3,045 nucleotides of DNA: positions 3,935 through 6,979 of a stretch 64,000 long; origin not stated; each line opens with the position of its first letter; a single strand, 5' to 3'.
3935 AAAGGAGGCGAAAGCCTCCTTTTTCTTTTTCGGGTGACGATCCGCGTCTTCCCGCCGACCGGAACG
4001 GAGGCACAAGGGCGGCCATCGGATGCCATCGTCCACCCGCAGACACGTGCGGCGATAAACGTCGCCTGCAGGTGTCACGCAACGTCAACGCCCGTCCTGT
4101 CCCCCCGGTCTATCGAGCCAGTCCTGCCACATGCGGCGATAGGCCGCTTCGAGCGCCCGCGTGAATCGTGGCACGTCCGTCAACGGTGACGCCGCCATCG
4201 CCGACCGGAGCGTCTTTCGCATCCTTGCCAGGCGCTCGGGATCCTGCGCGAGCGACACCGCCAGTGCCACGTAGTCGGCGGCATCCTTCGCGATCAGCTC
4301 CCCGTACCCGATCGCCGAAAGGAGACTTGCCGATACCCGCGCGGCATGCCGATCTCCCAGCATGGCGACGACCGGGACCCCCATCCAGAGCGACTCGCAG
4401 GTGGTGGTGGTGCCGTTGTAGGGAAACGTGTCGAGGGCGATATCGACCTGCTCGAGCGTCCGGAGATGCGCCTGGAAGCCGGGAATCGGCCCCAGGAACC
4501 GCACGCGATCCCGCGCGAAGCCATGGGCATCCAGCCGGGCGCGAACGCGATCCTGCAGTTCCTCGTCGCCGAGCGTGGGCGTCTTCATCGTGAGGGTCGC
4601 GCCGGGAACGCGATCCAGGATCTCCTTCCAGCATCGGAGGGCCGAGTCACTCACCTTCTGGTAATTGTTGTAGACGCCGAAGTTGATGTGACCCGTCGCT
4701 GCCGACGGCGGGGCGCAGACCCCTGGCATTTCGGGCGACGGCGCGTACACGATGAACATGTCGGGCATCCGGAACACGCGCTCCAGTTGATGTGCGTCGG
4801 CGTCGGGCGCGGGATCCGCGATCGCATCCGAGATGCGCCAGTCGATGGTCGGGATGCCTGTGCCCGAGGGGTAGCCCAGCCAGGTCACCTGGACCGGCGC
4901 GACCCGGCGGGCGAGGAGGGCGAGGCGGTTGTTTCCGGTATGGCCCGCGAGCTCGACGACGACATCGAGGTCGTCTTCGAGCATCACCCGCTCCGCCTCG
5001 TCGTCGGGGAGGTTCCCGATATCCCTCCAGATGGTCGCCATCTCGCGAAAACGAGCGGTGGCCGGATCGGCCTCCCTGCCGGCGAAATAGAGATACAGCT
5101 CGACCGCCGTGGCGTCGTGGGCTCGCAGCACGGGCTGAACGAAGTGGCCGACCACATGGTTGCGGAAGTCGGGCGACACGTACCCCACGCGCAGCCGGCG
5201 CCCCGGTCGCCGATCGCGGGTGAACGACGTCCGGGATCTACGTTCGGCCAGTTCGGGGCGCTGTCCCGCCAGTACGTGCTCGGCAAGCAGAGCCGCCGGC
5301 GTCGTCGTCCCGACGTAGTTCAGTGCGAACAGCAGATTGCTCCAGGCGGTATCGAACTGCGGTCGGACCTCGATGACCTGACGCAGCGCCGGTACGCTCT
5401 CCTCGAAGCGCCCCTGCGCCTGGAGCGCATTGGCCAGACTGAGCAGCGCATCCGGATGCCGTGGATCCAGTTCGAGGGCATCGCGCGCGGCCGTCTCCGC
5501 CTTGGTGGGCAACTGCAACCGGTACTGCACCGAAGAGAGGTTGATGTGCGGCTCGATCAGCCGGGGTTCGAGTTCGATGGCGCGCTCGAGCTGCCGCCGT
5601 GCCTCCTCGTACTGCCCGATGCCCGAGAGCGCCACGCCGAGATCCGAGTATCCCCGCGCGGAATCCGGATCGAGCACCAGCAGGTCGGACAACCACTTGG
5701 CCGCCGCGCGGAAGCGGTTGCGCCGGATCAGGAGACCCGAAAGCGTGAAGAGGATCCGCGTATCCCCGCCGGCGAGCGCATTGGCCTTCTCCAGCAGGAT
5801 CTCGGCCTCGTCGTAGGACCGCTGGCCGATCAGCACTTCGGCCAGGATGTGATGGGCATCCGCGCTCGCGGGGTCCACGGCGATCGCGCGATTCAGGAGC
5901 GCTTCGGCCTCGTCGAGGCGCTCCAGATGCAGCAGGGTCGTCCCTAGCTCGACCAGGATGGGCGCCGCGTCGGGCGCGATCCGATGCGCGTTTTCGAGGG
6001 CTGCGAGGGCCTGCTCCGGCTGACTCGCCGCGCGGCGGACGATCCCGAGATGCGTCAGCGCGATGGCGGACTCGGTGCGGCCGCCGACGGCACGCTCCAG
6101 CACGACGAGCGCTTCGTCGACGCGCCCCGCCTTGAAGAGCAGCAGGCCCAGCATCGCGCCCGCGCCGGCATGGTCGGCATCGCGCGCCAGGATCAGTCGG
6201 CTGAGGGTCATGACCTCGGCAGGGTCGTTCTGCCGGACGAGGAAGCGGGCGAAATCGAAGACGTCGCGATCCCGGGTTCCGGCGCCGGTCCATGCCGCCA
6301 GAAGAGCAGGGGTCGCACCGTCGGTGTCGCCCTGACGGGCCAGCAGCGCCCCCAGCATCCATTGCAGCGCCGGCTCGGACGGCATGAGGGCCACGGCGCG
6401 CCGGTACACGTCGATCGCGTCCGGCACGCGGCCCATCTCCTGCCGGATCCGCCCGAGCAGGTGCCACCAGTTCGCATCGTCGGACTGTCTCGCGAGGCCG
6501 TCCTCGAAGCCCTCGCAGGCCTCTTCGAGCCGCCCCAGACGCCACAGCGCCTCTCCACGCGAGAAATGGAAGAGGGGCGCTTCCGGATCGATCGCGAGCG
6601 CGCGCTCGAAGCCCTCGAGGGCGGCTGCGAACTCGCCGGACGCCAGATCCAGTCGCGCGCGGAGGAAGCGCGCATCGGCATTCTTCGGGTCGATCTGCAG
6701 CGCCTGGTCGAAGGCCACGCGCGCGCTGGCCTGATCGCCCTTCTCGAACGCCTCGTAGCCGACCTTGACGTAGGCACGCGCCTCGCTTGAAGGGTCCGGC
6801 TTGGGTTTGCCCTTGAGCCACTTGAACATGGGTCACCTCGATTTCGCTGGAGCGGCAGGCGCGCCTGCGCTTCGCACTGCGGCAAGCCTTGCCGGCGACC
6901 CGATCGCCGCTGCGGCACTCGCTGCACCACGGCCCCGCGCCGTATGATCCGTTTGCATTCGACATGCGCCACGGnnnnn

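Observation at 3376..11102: Three tandem TPR+GT41 (OGT/SPINDLY-like) glycosyltransferase paralogues converging on a sigma54-driven type IVa pilin gene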

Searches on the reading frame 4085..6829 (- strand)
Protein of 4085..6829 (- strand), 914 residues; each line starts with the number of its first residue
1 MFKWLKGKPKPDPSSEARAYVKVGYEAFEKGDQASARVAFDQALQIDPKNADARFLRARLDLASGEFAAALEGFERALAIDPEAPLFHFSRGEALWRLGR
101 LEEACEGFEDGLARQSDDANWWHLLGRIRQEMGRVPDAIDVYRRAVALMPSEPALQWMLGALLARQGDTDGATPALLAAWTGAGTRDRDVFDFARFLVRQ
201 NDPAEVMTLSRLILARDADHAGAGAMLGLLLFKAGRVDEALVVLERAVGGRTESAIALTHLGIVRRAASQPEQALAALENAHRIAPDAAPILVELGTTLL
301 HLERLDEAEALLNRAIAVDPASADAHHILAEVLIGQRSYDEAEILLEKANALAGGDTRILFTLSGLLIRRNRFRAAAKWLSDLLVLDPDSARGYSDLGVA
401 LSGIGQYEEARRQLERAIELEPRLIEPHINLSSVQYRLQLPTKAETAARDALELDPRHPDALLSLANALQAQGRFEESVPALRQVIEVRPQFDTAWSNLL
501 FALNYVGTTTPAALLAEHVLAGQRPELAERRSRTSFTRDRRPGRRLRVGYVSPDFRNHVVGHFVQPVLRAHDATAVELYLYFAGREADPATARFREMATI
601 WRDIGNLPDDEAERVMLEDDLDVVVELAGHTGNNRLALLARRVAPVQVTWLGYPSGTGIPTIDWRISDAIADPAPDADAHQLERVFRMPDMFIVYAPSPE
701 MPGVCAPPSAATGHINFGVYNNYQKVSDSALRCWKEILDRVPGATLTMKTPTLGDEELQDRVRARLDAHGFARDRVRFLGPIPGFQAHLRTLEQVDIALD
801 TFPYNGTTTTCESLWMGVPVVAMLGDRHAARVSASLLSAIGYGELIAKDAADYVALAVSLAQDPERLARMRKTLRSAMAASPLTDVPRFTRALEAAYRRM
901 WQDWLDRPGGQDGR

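Call 7: search_protein_families(library=pfam, proteins=[window:4085-6829:-], max_evalue=0.01)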
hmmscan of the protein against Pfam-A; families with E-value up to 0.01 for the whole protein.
window:4085-6829:- (914 aa): 32 families (the best 25 are shown)
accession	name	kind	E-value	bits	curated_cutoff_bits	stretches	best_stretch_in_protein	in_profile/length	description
PF07719.23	TPR_2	-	1e-55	181.7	27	5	391-423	1-33/34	Tetratricopeptide repeat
PF13414.12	TPR_11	-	5.8e-54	180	26.8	5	62-99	5-42/42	TPR repeat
PF13844.12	Glyco_transf_41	-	4.5e-52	177.5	25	2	715-892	369-542/543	Glycosyl transferase family 41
PF14559.12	TPR_19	-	5.2e-51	171.3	25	6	267-331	3-67/68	Tetratricopeptide repeat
PF00515.34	TPR_1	-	1.5e-42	142.2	27.8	2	459-492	1-34/34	Tetratricopeptide repeat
PF13181.12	TPR_8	-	1.3e-37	125.2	25.7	3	17-50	1-34/34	Tetratricopeptide repeat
PF13428.12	TPR_14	-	1.8e-37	124.4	23.5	3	292-331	4-43/44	Tetratricopeptide repeat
PF13432.12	TPR_16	-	2.1e-37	127.6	32.7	6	56-117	2-62/65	Tetratricopeptide repeat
PF13431.12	TPR_17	-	9.7e-35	116.4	24.4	2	449-478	3-32/34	Tetratricopeptide repeat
PF13424.12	TPR_12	-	3e-33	114.3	30.1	5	254-319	2-75/77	Tetratricopeptide repeat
PF23914.1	TPR_CcmH_CycH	-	1.1e-27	97.2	42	2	111-169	42-100/158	Cytochrome c-type biogenesis protein H TPR domain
PF13371.12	TPR_9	-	1.2e-21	77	35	4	365-423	3-61/73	Tetratricopeptide repeat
PF12895.13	ANAPC3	-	4.4e-18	65.8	27.2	1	274-349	8-82/82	Anaphase-promoting complex, cyclosome, subunit 3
PF13174.12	TPR_6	-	2.7e-15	56.3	26.3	0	460-490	1-31/33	Tetratricopeptide repeat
PF13176.12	TPR_7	-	2.7e-15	55.5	27.9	1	461-491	1-31/36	Tetratricopeptide repeat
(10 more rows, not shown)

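Call 8: search_protein_families(library=ncbifam, proteins=[window:4085-6829:-], max_evalue=0.01)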
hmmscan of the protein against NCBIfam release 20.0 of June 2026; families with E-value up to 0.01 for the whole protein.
window:4085-6829:- (914 aa): 33 families (the best 25 are shown)
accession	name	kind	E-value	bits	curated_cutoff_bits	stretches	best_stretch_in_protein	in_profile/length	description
TIGR02917.1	PEP_TPR_lipo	equivalog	2.1e-48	164.9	312.2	1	22-499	164-641/899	XrtA/PEP-CTERM system TPR-repeat protein PrsT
NF040959.1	MamA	equivalog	2.8e-45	154.3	200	4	13-174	33-194/204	magnetosome protein MamA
TIGR02521.1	type_IV_pilW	equivalog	6.7e-33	114.2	154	4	10-109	24-123/234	type IV pilus biogenesis/stability protein PilW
TIGR02552.1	LcrH_SycD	equivalog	1.1e-27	96.4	104.8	3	21-121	22-122/136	SycD/LcrH family type III secretion system chaperone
NF052415.1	T3SS_chap_SctY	equivalog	8.9e-26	90.5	70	3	27-106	16-98/106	type III secretion apparatus assembly chaperone SctY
NF033920.0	C39_PA2778_fam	equivalog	2.9e-25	89.2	150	3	54-149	158-254/255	PA2778 family cysteine peptidase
TIGR00990.1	3a0801s09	subfamily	8.1e-21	74.3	757.25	3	18-148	366-496/615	mitochondrial import receptor subunit TOM70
NF033762.1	social_mot_Tgl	equivalog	2.4e-20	73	225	1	260-428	36-207/252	social motility TPR repeat lipoprotein Tgl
NF008757.0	PRK11788.1-5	equivalog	8e-19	68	363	3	15-172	178-335/388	lipopolysaccharide assembly protein LapB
NF033758.1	gliding_GltE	equivalog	4.1e-17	62.3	225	2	124-353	91-320/411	adventurous gliding motility TPR repeat lipoprotein GltE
NF008391.2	PRK11189.1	equivalog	1e-12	48.2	250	1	33-118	81-166/297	lipoprotein NlpI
TIGR04510.1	mod_pep_cyc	subfamily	1.5e-12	46.8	400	2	301-484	410-593/814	putative peptide modification system cyclase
TIGR00540.1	TPR_hemY_coli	hypoth_equivalog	8e-12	44.6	142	1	232-343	272-379/385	heme biosynthesis-associated TPR protein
TIGR02795.1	tol_pal_ybgF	equivalog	1.7e-11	44.8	90.1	0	18-108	3-99/119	tol-pal system protein YbgF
NF052400.1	M48_BAM_BepA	equivalog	4.8e-11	42.1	570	1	228-341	314-427/483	beta-barrel assembly-enhancing protease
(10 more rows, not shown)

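Call 10: find_encoding_contigs(protein=window:4085-6829:-, flank=10000, max_places=6)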
Protein window:4085-6829:- (914 aa): no gene with exactly this product is on record in the collection.

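Call 11: search_solved_structures(query=window:4085-6829:-, max_evalue=0.00001, show_alignments=0)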
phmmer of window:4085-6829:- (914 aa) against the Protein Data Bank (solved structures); distinct sequences matched with E-value up to 0.00001: 80 (the best 60 are shown).
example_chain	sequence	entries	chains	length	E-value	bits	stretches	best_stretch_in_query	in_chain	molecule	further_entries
8dtf_A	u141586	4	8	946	1.7e-114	387.1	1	386-904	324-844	Probable UDP-N-acetylglucosamine--peptide N-acetylglucosaminyltransferase SPINDLY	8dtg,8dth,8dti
7y4i_A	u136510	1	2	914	3.3e-113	382.9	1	386-904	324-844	Probable UDP-N-acetylglucosamine--peptide N-acetylglucosaminyltransferase SPINDLY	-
5djs_A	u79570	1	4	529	3.4e-87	296.8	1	445-913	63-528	Tetratricopeptide TPR_2 repeat protein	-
7ntf_A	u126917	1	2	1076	2e-84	287.7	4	366-756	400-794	Isoform 1 of UDP-N-acetylglucosamine--peptide N-acetylglucosaminyltransferase 110 kDa subu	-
7yeh_B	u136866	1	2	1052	2.3e-84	287.4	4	369-756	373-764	UDP-N-acetylglucosamine--peptide N-acetylglucosaminyltransferase 110 kDa subunit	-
7yea_A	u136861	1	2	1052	2.3e-84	287.4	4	369-756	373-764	UDP-N-acetylglucosamine--peptide N-acetylglucosaminyltransferase 110 kDa subunit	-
9qhb_A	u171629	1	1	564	1.2e-62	215.6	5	357-499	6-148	Engineered tetratricopeptide repeat protein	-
6q4m_A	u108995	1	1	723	1.4e-61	212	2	366-756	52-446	UDP-N-acetylglucosamine--peptide N-acetylglucosaminyltransferase 110 kDa subunit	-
8cm9_A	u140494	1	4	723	1.7e-61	211.8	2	366-756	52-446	UDP-N-acetylglucosamine--peptide N-acetylglucosaminyltransferase 110 kDa subunit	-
6tka_AAA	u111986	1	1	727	2.6e-61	211.2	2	366-756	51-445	UDP-N-acetylglucosamine--peptide N-acetylglucosaminyltransferase 110 kDa subunit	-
3pe3_A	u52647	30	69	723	2.7e-61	211.1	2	366-756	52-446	UDP-N-acetylglucosamine--peptide N-acetylglucosaminyltransferase 110 kDa subunit | UDP-N-ACETYLGLUCOSAMINE--PEPTIDE N-ACETYLGLUCOSAMINYL TRANSFERASE 110 KDA SUB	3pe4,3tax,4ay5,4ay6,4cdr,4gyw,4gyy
5nps_A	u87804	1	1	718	4.2e-61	210.5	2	372-756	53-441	UDP-N-acetylglucosamine--peptide N-acetylglucosaminyltransferase 110 kDa subunit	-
5lvv_A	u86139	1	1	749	7.5e-61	209.6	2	369-756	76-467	UDP-N-acetylglucosamine--peptide N-acetylglucosaminyltransferase 110 kDa subunit,UDP-N-ace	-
5lwv_A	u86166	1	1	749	1.2e-60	209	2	370-756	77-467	Host cell factor 1,UDP-N-acetylglucosamine--peptide N-acetylglucosaminyltransferase 110 kD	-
5hgv_A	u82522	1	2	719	1.6e-60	208.6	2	719-904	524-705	UDP-N-acetylglucosamine--peptide N-acetylglucosaminyltransferase 110 kDa subunit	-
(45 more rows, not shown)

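Call 23: find_related_loci(query=window:4085-6829:-, collection=genome_contigs, flank=10000)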
Query window:4085-6829:- (914 aa) in genome_contigs; peptide patterns used: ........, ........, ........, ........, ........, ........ (x = any residue, [..] = any of these).
47 stretches matched a pattern; 8 encode a relative of the query (tblastn E <= 1e-3); 8 distinct loci.
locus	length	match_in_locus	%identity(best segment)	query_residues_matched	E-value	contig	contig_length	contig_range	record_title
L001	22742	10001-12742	88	1-914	0e+0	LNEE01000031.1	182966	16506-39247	MAG: Betaproteobacteria bacterium Ga0077532 Ga0077532_127.1, whole genome shotgun sequence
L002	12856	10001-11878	39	65-905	2e-128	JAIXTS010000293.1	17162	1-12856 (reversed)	MAG: Azospirillum sp. isolate C8_MAG_00048 pond_C8_MAG_00048_000000000042, whole genome shotgun sequence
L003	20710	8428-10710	35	14-907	1e-120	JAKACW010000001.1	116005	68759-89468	MAG: Proteobacteria bacterium isolate WH4.bin33 NODE_74_length_116005_cov_1.555904, whole genome shotgun sequence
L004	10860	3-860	44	632-914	5e-78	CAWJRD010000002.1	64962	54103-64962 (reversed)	MAG: uncultured delta proteobacterium isolate MFD02979.bin.2.169 genome assembly, contig: contig_101947, whole genome sh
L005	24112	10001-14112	32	17-914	3e-98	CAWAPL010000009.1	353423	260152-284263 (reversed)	MAG: uncultured Phycisphaerales bacterium isolate MFD01188.bin.2.114 genome assembly, contig: contig_15328, whole genome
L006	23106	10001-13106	25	10-529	2e-14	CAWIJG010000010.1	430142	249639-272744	MAG: uncultured Verrucomicrobiae bacterium isolate MFD05512.bin.1.230 genome assembly, contig: contig_38336, whole genom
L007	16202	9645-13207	39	189-907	8e-126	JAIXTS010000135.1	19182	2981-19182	MAG: Azospirillum sp. isolate C8_MAG_00048 pond_C8_MAG_00048_000000000138, whole genome shotgun sequence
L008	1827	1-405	30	39-512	6e-9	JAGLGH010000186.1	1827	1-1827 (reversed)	MAG: Nanoarchaeota archaeon isolate RS_10_27 ROV157_10.bin.27.fa_186, whole genome shotgun sequence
